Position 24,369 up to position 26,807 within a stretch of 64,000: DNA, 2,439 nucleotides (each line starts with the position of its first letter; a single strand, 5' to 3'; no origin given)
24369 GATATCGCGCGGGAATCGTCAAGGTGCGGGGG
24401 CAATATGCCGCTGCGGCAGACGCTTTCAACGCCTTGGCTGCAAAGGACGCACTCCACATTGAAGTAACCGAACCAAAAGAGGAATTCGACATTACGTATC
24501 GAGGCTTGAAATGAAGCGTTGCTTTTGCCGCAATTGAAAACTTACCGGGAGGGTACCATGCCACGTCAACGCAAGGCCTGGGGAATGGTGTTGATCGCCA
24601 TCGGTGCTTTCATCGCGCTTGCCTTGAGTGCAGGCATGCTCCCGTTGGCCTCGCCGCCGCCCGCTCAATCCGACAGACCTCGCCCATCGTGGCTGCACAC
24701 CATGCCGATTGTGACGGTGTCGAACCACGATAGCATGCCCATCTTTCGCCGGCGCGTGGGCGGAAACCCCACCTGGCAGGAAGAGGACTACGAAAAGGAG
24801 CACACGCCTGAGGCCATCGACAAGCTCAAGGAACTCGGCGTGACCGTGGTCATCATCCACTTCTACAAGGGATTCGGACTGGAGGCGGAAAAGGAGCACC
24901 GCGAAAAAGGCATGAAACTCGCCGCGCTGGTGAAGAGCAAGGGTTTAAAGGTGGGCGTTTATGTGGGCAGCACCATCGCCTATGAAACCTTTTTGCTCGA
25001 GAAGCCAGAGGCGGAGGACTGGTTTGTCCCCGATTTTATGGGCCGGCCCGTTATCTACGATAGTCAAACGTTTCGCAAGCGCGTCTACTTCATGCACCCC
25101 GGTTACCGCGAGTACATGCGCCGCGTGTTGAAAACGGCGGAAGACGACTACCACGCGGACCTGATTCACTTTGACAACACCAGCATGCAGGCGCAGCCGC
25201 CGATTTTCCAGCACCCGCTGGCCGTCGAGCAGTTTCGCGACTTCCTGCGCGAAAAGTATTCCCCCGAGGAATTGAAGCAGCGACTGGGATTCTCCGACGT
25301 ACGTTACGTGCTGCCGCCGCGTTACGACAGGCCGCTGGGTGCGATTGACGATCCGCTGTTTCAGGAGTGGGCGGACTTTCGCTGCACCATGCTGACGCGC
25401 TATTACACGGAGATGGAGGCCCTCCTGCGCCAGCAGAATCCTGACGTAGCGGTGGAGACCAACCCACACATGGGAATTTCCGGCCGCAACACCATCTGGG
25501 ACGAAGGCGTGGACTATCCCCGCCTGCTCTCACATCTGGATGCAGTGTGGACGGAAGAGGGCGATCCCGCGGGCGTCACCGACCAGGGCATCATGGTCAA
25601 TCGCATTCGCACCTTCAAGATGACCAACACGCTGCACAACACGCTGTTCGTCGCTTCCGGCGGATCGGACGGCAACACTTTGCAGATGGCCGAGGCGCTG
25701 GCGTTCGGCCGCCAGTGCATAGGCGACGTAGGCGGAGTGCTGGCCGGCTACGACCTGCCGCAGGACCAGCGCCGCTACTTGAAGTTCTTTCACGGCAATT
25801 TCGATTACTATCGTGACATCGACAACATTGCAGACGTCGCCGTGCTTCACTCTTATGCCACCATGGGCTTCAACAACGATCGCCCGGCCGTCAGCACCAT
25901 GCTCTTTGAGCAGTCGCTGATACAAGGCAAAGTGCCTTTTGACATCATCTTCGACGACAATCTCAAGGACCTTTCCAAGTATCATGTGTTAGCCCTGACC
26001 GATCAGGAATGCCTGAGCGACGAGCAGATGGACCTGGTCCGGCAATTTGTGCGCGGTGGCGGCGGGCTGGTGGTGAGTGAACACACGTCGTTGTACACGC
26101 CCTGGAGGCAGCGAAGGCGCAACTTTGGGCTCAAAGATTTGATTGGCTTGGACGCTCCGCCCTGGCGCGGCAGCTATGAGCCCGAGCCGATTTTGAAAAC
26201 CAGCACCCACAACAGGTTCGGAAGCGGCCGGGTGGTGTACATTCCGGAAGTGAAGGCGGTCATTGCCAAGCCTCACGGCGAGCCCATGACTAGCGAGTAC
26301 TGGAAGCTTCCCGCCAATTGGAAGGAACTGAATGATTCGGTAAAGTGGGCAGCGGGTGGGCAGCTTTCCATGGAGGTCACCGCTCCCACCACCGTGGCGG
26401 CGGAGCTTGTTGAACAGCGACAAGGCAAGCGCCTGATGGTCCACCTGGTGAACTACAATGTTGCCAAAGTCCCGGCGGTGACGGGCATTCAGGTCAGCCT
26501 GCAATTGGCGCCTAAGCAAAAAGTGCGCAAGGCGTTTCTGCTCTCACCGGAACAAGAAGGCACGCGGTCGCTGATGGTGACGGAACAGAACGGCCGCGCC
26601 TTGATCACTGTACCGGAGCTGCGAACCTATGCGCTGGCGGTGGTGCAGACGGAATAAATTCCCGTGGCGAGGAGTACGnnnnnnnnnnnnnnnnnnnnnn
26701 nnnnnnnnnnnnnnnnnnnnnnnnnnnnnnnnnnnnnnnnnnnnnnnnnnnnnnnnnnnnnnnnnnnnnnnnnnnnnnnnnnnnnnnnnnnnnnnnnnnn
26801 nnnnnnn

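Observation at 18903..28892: Five-gene same-strand cluster of uncharacterised exported hydrolases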

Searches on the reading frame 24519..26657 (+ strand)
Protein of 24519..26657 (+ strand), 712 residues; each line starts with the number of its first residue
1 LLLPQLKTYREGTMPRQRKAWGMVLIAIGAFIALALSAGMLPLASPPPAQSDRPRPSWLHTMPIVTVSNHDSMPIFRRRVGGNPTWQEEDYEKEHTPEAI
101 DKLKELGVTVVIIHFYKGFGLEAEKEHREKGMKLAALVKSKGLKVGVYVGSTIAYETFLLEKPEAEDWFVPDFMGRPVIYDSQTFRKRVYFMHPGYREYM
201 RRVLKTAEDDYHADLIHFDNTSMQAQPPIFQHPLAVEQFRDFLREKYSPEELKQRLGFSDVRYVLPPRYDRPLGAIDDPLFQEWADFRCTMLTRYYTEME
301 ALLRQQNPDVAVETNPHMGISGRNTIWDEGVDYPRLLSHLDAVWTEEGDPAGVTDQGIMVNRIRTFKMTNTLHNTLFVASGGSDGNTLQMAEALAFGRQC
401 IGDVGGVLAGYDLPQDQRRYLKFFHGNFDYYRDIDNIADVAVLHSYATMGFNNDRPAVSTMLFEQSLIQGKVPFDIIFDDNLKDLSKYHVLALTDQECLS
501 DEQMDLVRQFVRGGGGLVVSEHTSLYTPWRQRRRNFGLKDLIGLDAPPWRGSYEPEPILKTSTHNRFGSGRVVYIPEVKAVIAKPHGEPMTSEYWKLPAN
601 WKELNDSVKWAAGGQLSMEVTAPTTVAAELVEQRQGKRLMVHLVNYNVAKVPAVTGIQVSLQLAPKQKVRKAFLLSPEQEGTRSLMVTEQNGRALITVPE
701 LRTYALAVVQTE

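Call 4: search_protein_families(library=pfam, proteins=[window:24558-26657:+], max_evalue=0.01)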
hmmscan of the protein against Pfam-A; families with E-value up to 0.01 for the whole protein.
window:24558-26657:+ (699 aa): 2 families
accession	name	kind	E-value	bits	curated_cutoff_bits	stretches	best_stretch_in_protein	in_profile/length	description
PF02449.21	Glyco_hydro_42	-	0.00017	21.5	21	1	172-330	97-257/376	Beta-galactosidase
PF06283.17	ThuA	-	0.0096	16.6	33.4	0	434-513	7-90/209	Trehalose utilisation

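Call 5: search_protein_families(library=ncbifam, proteins=[window:24558-26657:+], max_evalue=0.01)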
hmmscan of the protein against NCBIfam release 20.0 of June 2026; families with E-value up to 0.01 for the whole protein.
window:24558-26657:+ (699 aa): 0 families

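Call 11: search_solved_structures(query=window:24558-26657:+, max_evalue=1)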
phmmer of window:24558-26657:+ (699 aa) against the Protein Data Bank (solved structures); distinct sequences matched with E-value up to 1: 3.
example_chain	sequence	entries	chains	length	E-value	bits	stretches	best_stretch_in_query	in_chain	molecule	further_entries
6tvk_AAA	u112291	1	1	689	0.016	17.1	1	421-527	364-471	Alpha-L-fucosidase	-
5dfa_A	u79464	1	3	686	0.031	16.1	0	424-508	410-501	Beta-galactosidase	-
4oif_A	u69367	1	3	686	0.032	16.1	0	424-508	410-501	Beta-galactosidase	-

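Call 13: find_encoding_contigs(protein=window:24558-26657:+, flank=10000, max_places=6)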
Protein window:24558-26657:+ (699 aa): no gene with exactly this product is on record in the collection.

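Call 15: find_encoding_contigs(protein=window:24519-26657:+, flank=10000, max_places=6)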
Protein window:24519-26657:+ (712 aa): no gene with exactly this product is on record in the collection.

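Call 16: find_homologous_proteins(query=window:24558-26657:+, max_evalue=0.00001)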
Query window:24558-26657:+ (699 aa): 860 proteins with E <= 0.00001 among 8000 candidates; the best 120 are listed.
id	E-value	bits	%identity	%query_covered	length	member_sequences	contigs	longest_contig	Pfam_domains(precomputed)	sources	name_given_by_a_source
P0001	0.0e+0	1627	100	100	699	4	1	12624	-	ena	-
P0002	0.0e+0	1413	85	100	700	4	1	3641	PF08532.17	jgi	jgi:hypothetical protein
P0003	0.0e+0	1412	86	100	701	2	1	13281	PF08532.17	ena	-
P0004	0.0e+0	1403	84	100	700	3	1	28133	PF02449.22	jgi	-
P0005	0.0e+0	1394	84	100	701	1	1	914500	PF02449.22,PF08532.17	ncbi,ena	-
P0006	0.0e+0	1366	88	93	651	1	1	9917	PF02449.22,PF08532.17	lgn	-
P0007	0.0e+0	1344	81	100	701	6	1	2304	PF08532.17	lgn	-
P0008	0.0e+0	1336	81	100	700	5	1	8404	-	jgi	-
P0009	0.0e+0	1327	83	97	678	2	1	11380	-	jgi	jgi:hypothetical protein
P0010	0.0e+0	1315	87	92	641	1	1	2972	PF08532.17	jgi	-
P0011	0.0e+0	1291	78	100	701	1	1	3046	PF08532.17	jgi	jgi:hypothetical protein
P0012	0.0e+0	1243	75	100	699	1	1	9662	PF08532.17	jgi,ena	-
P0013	0.0e+0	1214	78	93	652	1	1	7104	PF08532.17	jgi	jgi:hypothetical protein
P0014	0.0e+0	1209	70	100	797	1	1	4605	PF08532.17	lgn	-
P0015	0.0e+0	1178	72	99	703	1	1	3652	PF02449.22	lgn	-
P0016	0.0e+0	1166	70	99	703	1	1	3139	PF02449.22,PF08532.17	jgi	jgi:hypothetical protein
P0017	0.0e+0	1161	76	92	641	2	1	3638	PF08532.17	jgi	jgi:hypothetical protein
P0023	0.0e+0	1150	69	98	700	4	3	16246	PF02449.22,PF08532.17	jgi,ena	jgi:hypothetical protein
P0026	0.0e+0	1148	73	94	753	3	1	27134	PF08532.17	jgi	jgi:hypothetical protein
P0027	0.0e+0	1148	70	98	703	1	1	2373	PF08532.17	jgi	jgi:hypothetical protein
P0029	0.0e+0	1147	72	96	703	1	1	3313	PF08532.17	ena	-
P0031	0.0e+0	1143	71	97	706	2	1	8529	PF08532.17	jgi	-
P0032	0.0e+0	1142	71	97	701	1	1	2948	PF08532.17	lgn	-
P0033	0.0e+0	1141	69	99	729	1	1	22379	PF08532.17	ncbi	-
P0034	0.0e+0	1140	72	94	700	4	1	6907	PF08532.17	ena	-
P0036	0.0e+0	1137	71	94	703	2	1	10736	PF02449.22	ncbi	-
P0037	0.0e+0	1135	71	94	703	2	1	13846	PF02449.22,PF08532.17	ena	-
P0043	0.0e+0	1124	70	97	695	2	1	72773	PF08532.17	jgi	jgi:hypothetical protein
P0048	0.0e+0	1112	68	98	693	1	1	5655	PF08532.17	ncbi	-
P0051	0.0e+0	1107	69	98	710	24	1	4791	PF08532.17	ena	-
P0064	0.0e+0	1081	66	99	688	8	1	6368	PF08532.17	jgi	jgi:hypothetical protein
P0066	0.0e+0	1078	68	94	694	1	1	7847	PF08532.17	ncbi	-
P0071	0.0e+0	1067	68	95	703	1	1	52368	PF02449.22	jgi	jgi:hypothetical protein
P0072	0.0e+0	1063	67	94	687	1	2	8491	PF08532.17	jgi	-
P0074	0.0e+0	1061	68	95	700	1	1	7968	PF08532.17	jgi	-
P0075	0.0e+0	1059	67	95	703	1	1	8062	PF02449.22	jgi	jgi:Beta-galactosidase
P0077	0.0e+0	1057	67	97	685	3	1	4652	PF08532.17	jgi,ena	-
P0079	0.0e+0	1054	66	97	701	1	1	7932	PF08532.17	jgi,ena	-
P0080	0.0e+0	1053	68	94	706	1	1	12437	PF08532.17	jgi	-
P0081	0.0e+0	1051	65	99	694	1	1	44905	PF08532.17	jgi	jgi:hypothetical protein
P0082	0.0e+0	1033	65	98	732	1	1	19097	PF08532.17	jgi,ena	jgi:hypothetical protein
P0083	0.0e+0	1030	64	97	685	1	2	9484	PF02449.22,PF08532.17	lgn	-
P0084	0.0e+0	1026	64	98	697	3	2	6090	PF02449.22,PF08532.17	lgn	-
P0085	0.0e+0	1023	64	99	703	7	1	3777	PF08532.17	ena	-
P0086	0.0e+0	1017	65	94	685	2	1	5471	PF02449.22,PF08532.17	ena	-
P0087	0.0e+0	1012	64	97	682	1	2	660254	PF02449.22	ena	-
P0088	2.7e-298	1010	62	99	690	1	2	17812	PF08532.17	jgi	jgi:hypothetical protein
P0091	7.8e-292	988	63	94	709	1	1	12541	PF08532.17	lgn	-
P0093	1.3e-290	984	61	98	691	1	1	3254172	PF08532.17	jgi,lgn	jgi:hypothetical protein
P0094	1.4e-290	984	67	90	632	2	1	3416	PF08532.17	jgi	jgi:hypothetical protein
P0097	1.6e-289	981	63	94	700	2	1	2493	PF08532.17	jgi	jgi:beta-galactosidase GanA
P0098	1.8e-288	977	64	97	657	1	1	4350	PF02449.22,PF08532.17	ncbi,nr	ncbi:MAG: beta-galactosidase trimerization domain-containing protein [Acidobacteria bacterium]|nr:be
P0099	3.7e-288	976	60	98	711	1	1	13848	PF08532.17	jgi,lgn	-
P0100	1.0e-287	975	62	94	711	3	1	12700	PF08532.17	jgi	-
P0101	3.5e-287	973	63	94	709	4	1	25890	PF08532.17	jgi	-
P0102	5.1e-287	972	60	98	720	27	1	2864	PF08532.17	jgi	-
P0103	9.4e-287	971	62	94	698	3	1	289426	PF02449.22,PF08532.17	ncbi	-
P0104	3.0e-286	970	63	94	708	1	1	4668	PF08532.17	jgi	jgi:hypothetical protein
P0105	3.8e-286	969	63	95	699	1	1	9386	PF08532.17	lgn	-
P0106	1.4e-284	964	62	94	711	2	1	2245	PF08532.17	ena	-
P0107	5.1e-284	962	60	97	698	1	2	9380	PF08532.17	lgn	-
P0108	7.4e-284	962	59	98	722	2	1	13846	PF08532.17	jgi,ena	-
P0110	1.7e-283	961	62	97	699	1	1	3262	PF08532.17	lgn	-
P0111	8.8e-283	958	61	94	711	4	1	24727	PF08532.17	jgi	jgi:hypothetical protein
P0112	1.8e-282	957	76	48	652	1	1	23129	PF08532.17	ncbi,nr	ncbi:MAG: hypothetical protein DMG22_03405 [Acidobacteria bacterium]|nr:MAG: hypothetical protein DM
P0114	1.2e-281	955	62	94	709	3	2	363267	PF08532.17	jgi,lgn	jgi:hypothetical protein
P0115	1.8e-280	951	61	94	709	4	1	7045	PF08532.17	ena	-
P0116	4.2e-280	949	62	94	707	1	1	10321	PF08532.17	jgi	jgi:hypothetical protein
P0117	1.6e-279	948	63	92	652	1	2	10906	PF06283.18,PF08532.17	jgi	-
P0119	2.2e-277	940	59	98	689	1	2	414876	PF02449.22,PF08532.17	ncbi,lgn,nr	ncbi:MAG: beta-galactosidase [Kiritimatiellae bacterium]|nr:beta-galactosidase [Kiritimatiellia bact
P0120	4.1e-277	940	63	95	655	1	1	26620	PF08532.17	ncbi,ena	-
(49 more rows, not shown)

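Call 18: find_related_loci(query=A1, collection=genome_contigs, flank=10000)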
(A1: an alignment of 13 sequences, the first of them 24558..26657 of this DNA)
Query A1 (699 aa) in genome_contigs; peptide patterns used: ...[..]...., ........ (x = any residue, [..] = any of these).
106 stretches matched a pattern; 92 encode a relative of the query (tblastn E <= 1e-3); the best 80 are kept; 77 distinct loci.
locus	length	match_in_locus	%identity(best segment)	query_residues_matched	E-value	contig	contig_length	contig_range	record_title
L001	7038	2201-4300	82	1-699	0e+0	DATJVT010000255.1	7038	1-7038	MAG TPA_asm: Terriglobia bacterium isolate SMAG_U15080 k141_3539595, whole genome shotgun sequence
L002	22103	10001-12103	84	1-699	0e+0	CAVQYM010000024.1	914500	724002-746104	MAG: uncultured Acidobacteriota bacterium isolate MFD03726.bin.2.19 genome assembly, contig: contig_37537, whole genome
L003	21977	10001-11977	71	40-697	0e+0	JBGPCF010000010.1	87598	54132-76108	MAG: Terriglobia bacterium isolate OBJ_0618_050_56 k141_2640953_length_87598_cov_25.5458, whole genome shotgun sequence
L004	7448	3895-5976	67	4-699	0e+0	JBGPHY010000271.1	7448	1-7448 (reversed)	MAG: Terriglobia bacterium isolate OBJ_0618_7090110_347 k141_4342769_length_7448_cov_9.6067, whole genome shotgun sequen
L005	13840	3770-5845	68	4-697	0e+0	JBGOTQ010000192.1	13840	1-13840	MAG: Terriglobia bacterium isolate OBJ_0618_7090110_159 k141_2655093_length_13840_cov_13.5438, whole genome shotgun sequ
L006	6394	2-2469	69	15-699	0e+0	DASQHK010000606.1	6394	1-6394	MAG TPA_asm: Bryobacterales bacterium isolate SMAG_U11831 k141_227863, whole genome shotgun sequence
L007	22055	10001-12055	66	6-699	0e+0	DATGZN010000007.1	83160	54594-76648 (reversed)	MAG TPA_asm: Bryobacteraceae bacterium isolate SMAG_U10665 k141_2347, whole genome shotgun sequence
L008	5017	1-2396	64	8-697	0e+0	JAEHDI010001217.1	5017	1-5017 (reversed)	MAG: Bryobacterales bacterium isolate EFPC_158 k127_22988739, whole genome shotgun sequence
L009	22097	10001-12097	81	1-699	0e+0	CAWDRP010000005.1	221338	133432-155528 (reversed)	MAG: uncultured Acidobacteriota bacterium isolate MFD04492.bin.1.1 genome assembly, contig: contig_19826, whole genome s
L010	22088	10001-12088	61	1-697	0e+0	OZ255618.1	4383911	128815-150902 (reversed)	MAG: Acidobacteriaceae bacterium isolate aa0d03d3-4ae6-43cd-83c9-ded2843a5c1f genome assembly, chromosome: 1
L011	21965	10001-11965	62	40-697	0e+0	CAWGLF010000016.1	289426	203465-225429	MAG: uncultured Acidobacteriota bacterium isolate MFD09603.bin.2.254 genome assembly, contig: contig_23820, whole genome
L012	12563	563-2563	61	43-699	0e+0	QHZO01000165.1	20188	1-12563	MAG: Acidobacteria bacterium isolate gp13 AA73 14_0903_13_30cm_scaffold_2563419_curated, whole genome shotgun sequence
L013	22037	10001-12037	59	11-691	0e+0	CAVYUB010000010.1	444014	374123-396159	MAG: uncultured Acidobacteriaceae bacterium isolate MFD09603.bin.2.76 genome assembly, contig: contig_36873, whole genom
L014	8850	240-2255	58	31-697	0e+0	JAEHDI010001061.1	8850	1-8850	MAG: Bryobacterales bacterium isolate EFPC_158 k127_18672906, whole genome shotgun sequence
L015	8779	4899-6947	59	41-699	0e+0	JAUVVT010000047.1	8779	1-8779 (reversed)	MAG: bacterium isolate CSMAG_1171 CSMAG_1171_k127_2736462_length_8779_cov_43.1505, whole genome shotgun sequence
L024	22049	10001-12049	56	19-697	0e+0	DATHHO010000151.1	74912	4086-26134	MAG TPA_asm: Puia sp. isolate SMAG_U12502 k141_255500, whole genome shotgun sequence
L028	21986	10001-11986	56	36-699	0e+0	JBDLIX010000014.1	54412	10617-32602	MAG: Bacteroidota bacterium isolate MAG062 MAG062_14, whole genome shotgun sequence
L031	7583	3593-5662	55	19-699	0e+0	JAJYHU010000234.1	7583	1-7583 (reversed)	MAG: Acidobacteria bacterium isolate DBS1-3.bin89 NODE_21523_length_7583_cov_1.20024, whole genome shotgun sequence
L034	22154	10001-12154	52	2-699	0e+0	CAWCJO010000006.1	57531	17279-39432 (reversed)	MAG: Bryobacterales bacterium isolate MFD09603.bin.2.231 genome assembly, contig: contig_22545, whole genome shotgun seq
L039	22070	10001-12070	55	19-699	0e+0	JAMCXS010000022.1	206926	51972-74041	MAG: Acidobacteriota bacterium isolate FK_Sedi_B_Bin.4 NODE_50_length_206926_cov_5.39736, whole genome shotgun sequence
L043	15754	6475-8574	82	1-699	0e+0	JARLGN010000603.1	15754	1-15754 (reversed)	MAG: Acidobacteriota bacterium isolate MAG_BO2 MetaBAT2_Bin_2_Oxic_k141_2320778, whole genome shotgun sequence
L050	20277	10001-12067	54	19-699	0e+0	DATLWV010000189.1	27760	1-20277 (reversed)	MAG TPA_asm: Terriglobia bacterium isolate SMAG_U13229 k141_86596, whole genome shotgun sequence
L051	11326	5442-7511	53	19-699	0e+0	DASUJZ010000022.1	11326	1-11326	MAG TPA_asm: Terriglobia bacterium isolate SMAG_U1500 k141_751769, whole genome shotgun sequence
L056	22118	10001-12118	52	17-699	0e+0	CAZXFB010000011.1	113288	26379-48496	MAG TPA_asm: uncultured Rikenellaceae bacterium isolate SRP272421_co4_225 genome assembly, contig: NODE_166_length_11328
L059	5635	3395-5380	53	44-696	0e+0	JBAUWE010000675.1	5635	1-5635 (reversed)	MAG: Terriglobia bacterium isolate MFD09702_ilm_asm_bin32 k127_24751, whole genome shotgun sequence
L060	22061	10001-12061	52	19-696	0e+0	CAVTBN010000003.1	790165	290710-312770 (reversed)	MAG: uncultured Acidobacteriota bacterium isolate MFD02416.bin.1.244 genome assembly, contig: contig_14989, whole genome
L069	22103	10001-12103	47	15-696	0e+0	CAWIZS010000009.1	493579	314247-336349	MAG: uncultured Acidobacteriota bacterium isolate MFD06092.bin.1.230 genome assembly, contig: contig_87539, whole genome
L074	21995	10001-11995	54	44-699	0e+0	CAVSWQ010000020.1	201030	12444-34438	MAG: uncultured Acidobacteriota bacterium isolate MFD05684.bin.2.181 genome assembly, contig: contig_29025, whole genome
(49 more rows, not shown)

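Call 23: search_protein_families(library=pfam, proteins=[L034:18104-19393:+, L010:6630-9917:+, L056:1137-2495:-, L056:17733-19817:-, L051:2706-3380:-, L059:1291-3069:-, L069:2948-3748:-, L060:17802-19397:+, L074:5288-6853:+, L043:4567-6297:+], max_evalue=0.001)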
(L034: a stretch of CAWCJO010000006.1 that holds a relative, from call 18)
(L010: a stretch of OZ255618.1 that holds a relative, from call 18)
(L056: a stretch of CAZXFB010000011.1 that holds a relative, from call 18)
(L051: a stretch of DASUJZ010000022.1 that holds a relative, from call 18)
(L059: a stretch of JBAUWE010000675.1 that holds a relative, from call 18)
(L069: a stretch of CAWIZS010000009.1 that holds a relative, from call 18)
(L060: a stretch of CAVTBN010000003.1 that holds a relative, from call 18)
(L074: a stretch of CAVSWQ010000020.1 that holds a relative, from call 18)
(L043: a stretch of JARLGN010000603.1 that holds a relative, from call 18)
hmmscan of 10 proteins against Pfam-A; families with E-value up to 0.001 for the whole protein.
L034:18104-19393:+ (429 aa): 0 families

L010:6630-9917:+ (1095 aa): 3 families
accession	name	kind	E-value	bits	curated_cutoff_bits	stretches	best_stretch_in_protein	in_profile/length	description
PF25183.1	OMP_b-brl_4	-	2.2e-214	714.9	30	1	239-1086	1-836/838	Outer membrane beta barrel domain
PF13620.12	CarboxypepD_reg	-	6.3e-20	71.7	32.3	1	30-110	1-81/82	Carboxypeptidase regulatory-like domain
PF13715.12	CarbopepD_reg_2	-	1.2e-09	38.5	32.2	1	31-116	1-82/88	CarboxypepD_reg-like domain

L056:1137-2495:- (452 aa): 3 families
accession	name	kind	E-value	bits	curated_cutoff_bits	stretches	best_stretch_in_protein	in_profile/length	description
PF01408.29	GFO_IDH_MocA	-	4e-17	63.5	24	1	46-163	2-119/120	Oxidoreductase family, NAD-binding Rossmann fold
PF19051.5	GFO_IDH_MocA_C2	-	1.4e-16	61.2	23.3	1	208-271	38-100/254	Oxidoreductase family, C-terminal alpha/beta domain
PF22725.1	GFO_IDH_MocA_C3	-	2.9e-06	27.7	27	0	237-266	27-55/124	GFO/IDH/MocA C-terminal domain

L056:17733-19817:- (694 aa): 2 families
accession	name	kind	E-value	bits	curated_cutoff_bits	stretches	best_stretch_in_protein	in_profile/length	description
PF02838.20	Glyco_hydro_20b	-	4.1e-15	57.1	26.1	1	33-151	3-124/124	Glycosyl hydrolase family 20, domain 2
PF00728.28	Glyco_hydro_20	-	1.4e-10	41.6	22.3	1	209-376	74-257/348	Glycosyl hydrolase family 20, catalytic domain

L051:2706-3380:- (224 aa): 3 families
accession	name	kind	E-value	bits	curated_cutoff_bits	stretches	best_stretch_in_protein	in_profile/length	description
PF00072.30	Response_reg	-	7.7e-26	90.9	30.2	1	10-121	1-110/111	Response regulator receiver domain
PF00196.25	GerE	-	1.2e-18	66.8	23.5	1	160-215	2-57/57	Bacterial regulatory proteins, luxR family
PF08281.18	Sigma70_r4_2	-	3.5e-05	23.8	25.7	1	161-196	11-47/54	Sigma-70, region 4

L059:1291-3069:- (592 aa): 2 families
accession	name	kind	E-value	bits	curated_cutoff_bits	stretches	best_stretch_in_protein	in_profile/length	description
PF07730.19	HisKA_3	-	1.9e-11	44.8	24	1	386-451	1-66/68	Histidine kinase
PF02518.31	HATPase_c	-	3.4e-07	31.1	26.4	1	495-589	5-110/111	Histidine kinase-, DNA gyrase B-, and HSP90-like ATPase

L069:2948-3748:- (266 aa): 1 family
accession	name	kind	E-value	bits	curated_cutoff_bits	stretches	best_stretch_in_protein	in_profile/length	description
PF01182.26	Glucosamine_iso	-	1.7e-19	71.1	27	1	23-242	2-217/225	Glucosamine-6-phosphate isomerases/6-phosphogluconolactonase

L060:17802-19397:+ (531 aa): 4 families
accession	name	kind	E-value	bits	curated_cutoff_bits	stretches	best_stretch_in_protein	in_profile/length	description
PF00884.28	Sulfatase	-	1.9e-53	182.2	25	1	53-381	1-301/301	Sulfatase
PF16347.10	SGSH_C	-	1.5e-15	58.1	29.3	1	341-470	12-136/154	N-sulphoglucosamine sulphohydrolase, C-terminal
PF01663.27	Phosphodiest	-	2.9e-08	34.1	23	1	291-326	186-221/342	Type I phosphodiesterase / nucleotide pyrophosphatase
PF02995.22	DUF229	-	1e-05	24.9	25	1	284-328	301-345/496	Protein of unknown function (DUF229)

L074:5288-6853:+ (521 aa): 3 families
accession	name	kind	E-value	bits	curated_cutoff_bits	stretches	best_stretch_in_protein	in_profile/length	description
PF20629.2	GD_AH_C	-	3.8e-75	252.8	26.8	1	275-516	1-239/242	D-galactarate/Altronate dehydratase, C-terminal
PF04295.18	GD_AH_second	-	1.7e-31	109.5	27.3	1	120-266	1-136/136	D-galactarate dehydratase/Altronate hydrolase, second domain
PF08666.17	SAF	-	5.7e-05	24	21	1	18-89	1-62/63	SAF domain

L043:4567-6297:+ (576 aa): 0 families
